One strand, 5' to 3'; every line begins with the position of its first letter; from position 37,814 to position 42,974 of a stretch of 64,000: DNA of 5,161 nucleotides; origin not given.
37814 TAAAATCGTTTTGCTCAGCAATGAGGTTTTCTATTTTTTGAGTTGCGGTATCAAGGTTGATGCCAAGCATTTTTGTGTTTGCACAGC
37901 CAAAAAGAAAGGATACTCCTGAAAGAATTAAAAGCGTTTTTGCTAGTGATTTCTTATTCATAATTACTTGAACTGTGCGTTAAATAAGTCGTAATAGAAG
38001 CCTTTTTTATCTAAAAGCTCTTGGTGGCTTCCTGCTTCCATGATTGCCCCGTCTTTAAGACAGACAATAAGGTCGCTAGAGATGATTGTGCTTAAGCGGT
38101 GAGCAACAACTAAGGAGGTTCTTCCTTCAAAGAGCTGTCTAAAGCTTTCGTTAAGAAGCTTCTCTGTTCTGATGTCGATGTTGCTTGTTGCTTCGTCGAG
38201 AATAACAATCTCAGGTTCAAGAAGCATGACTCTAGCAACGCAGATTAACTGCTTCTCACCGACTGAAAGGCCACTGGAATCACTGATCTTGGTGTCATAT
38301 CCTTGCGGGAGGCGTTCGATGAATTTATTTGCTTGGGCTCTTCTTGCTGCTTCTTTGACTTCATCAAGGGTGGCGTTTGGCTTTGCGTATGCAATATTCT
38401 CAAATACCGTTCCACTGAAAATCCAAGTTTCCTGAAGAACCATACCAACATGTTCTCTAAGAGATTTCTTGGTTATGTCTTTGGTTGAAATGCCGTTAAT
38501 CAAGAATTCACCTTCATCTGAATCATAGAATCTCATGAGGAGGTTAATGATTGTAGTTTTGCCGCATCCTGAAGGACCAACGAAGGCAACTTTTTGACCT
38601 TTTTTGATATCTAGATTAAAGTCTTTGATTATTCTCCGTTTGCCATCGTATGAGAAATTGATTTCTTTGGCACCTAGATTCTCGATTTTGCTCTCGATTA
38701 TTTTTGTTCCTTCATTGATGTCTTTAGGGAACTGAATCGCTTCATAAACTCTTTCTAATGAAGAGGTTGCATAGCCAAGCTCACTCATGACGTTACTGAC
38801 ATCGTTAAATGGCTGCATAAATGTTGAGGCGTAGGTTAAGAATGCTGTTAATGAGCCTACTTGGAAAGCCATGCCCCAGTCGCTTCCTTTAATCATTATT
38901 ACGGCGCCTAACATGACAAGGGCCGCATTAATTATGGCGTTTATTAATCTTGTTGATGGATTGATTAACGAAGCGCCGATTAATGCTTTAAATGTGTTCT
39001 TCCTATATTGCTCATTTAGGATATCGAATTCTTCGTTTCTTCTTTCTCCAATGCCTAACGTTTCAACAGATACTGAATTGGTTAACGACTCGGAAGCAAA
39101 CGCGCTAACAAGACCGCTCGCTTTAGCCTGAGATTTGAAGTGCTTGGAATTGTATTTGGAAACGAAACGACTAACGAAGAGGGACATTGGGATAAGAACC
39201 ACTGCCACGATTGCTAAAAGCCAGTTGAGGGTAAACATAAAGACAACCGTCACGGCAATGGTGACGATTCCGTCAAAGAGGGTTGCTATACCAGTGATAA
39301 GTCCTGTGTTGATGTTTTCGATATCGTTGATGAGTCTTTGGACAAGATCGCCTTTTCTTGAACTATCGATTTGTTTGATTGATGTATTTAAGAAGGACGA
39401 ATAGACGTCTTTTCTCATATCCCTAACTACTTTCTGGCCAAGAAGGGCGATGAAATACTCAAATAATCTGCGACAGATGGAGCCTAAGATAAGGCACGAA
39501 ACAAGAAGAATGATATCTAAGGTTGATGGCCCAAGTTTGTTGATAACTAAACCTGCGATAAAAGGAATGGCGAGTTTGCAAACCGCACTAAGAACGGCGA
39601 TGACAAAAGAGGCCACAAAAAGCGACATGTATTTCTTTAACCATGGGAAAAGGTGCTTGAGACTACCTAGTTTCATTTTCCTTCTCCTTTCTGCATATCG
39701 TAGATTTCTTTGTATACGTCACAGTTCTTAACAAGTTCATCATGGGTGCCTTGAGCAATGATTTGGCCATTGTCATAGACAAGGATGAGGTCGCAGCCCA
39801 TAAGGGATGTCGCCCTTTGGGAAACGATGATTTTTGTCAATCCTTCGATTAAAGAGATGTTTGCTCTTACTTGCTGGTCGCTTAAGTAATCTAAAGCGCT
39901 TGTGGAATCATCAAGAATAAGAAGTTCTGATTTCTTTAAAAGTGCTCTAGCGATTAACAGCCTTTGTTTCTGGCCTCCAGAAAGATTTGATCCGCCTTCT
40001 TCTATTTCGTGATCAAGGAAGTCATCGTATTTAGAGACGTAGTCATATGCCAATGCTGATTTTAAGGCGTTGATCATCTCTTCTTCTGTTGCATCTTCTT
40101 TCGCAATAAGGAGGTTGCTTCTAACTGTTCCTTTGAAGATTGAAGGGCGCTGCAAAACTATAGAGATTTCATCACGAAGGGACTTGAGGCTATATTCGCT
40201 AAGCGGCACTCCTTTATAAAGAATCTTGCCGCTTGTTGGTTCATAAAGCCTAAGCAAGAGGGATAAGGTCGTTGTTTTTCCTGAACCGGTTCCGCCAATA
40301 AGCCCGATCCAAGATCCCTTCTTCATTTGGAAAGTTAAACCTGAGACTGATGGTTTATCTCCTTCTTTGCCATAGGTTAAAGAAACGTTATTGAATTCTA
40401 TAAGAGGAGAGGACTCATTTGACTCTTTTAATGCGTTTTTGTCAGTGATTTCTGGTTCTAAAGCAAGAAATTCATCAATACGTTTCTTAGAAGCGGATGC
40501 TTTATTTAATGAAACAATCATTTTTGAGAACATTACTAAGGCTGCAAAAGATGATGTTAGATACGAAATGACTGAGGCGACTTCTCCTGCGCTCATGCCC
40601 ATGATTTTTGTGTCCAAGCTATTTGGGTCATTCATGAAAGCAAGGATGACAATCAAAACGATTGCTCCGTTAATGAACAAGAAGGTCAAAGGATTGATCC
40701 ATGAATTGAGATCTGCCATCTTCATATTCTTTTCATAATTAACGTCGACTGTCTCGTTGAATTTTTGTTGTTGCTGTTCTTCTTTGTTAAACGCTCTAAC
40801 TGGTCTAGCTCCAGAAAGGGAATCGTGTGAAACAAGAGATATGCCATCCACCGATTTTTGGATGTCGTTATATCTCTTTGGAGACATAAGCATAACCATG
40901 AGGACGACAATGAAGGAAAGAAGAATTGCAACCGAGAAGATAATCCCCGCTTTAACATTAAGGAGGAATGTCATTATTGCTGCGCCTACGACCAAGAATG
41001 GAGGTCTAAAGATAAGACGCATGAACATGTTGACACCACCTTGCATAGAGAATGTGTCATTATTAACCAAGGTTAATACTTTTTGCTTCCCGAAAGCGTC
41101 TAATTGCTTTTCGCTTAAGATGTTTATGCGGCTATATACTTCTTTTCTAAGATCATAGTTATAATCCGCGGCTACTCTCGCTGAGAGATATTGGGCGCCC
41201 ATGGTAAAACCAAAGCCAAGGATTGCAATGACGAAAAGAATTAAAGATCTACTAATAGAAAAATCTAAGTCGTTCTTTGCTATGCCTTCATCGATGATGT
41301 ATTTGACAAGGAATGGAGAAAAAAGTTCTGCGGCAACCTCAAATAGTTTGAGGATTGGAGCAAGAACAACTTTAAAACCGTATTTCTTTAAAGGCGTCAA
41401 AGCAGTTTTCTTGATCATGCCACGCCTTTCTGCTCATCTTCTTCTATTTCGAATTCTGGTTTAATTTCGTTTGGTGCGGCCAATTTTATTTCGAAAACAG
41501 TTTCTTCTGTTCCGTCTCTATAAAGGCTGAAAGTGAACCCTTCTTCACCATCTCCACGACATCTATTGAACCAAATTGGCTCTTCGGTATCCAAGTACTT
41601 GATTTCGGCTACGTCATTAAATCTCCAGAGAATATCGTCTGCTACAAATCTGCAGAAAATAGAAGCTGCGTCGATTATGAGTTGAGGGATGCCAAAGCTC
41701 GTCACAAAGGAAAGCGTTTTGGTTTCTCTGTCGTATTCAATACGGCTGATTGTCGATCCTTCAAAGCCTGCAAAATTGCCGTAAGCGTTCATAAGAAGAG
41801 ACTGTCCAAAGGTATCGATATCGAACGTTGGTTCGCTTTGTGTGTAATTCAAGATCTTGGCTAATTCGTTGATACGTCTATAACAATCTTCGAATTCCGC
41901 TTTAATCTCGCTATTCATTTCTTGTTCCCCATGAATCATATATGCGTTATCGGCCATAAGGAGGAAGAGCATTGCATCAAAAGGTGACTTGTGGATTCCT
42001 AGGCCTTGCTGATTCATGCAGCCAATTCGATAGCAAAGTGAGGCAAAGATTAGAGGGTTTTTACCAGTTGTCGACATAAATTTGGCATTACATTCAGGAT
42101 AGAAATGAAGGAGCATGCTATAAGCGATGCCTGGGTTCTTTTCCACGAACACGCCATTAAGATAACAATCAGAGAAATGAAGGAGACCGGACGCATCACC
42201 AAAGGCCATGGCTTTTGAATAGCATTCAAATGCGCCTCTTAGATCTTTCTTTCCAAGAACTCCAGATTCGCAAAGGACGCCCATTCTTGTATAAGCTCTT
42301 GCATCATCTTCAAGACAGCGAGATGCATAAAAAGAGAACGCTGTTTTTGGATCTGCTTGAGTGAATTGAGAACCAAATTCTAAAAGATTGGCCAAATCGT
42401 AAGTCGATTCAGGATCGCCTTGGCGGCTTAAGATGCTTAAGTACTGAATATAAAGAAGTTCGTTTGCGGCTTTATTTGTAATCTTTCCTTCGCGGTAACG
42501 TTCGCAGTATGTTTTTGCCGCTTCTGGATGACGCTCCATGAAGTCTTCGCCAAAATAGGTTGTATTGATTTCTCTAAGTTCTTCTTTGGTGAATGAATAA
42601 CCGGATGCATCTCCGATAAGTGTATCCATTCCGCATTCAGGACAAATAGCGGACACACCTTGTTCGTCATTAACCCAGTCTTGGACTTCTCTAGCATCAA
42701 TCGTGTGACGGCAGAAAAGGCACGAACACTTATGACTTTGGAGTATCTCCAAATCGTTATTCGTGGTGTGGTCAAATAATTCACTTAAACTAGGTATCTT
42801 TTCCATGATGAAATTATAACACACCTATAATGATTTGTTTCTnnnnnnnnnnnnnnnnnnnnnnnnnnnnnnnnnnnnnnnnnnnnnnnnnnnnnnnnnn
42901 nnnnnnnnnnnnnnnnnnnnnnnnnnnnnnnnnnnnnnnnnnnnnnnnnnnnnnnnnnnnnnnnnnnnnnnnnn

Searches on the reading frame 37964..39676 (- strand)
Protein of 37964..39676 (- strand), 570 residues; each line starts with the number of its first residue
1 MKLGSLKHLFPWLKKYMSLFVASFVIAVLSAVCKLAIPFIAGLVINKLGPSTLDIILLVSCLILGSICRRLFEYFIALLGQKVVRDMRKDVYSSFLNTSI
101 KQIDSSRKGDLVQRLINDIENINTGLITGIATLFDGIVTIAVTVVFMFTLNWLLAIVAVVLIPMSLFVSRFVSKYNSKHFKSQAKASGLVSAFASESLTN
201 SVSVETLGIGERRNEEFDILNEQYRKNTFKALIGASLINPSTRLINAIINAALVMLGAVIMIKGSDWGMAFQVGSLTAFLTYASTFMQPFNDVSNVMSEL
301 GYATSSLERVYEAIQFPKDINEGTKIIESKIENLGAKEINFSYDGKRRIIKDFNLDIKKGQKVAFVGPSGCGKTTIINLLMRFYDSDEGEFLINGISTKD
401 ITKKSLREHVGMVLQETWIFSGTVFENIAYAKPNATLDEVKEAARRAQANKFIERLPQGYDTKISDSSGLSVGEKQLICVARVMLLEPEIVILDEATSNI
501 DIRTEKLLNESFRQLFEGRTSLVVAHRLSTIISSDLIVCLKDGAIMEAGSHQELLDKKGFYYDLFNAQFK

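Call 48: search_protein_families(library=pfam, proteins=[window:37964-39676:-], max_evalue=0.001)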
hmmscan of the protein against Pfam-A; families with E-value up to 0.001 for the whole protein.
window:37964-39676:- (570 aa): 5 families
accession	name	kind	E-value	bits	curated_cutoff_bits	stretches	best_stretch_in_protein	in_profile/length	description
PF00664.28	ABC_membrane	-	1.5e-39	136.8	28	1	21-290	2-274/274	ABC transporter transmembrane region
PF00005.33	ABC_tran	-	8.6e-32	111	25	1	351-498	2-137/137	ABC transporter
PF03193.22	RsgA_GTPase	-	0.00012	22.4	30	0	325-382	73-128/174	RsgA GTPase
PF03215.21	Rad17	-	0.00065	20.1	23.8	0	355-461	40-146/186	Rad17 P-loop domain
PF13175.12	AAA_15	-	0.00089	19.4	32.1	0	348-399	12-55/374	AAA ATPase domain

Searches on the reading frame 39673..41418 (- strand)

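Call 48: search_protein_families(library=pfam, proteins=[window:39673-41418:-], max_evalue=0.001)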
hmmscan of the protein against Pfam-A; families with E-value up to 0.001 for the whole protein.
window:39673-41418:- (581 aa): 2 families
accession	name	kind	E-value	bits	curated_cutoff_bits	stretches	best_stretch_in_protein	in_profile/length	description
PF00664.28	ABC_membrane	-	1.1e-31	110.9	28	1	18-261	2-247/274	ABC transporter transmembrane region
PF00005.33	ABC_tran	-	1.8e-31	110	25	1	359-507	2-137/137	ABC transporter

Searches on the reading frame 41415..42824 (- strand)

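Call 48: search_protein_families(library=pfam, proteins=[window:41415-42824:-], max_evalue=0.001)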
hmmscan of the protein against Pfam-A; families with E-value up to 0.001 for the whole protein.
window:41415-42824:- (469 aa): 1 family
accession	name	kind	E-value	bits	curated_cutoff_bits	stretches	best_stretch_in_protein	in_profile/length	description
PF08238.18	Sel1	-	1.6e-08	35.2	30.7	0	175-205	1-31/36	Sel1 repeat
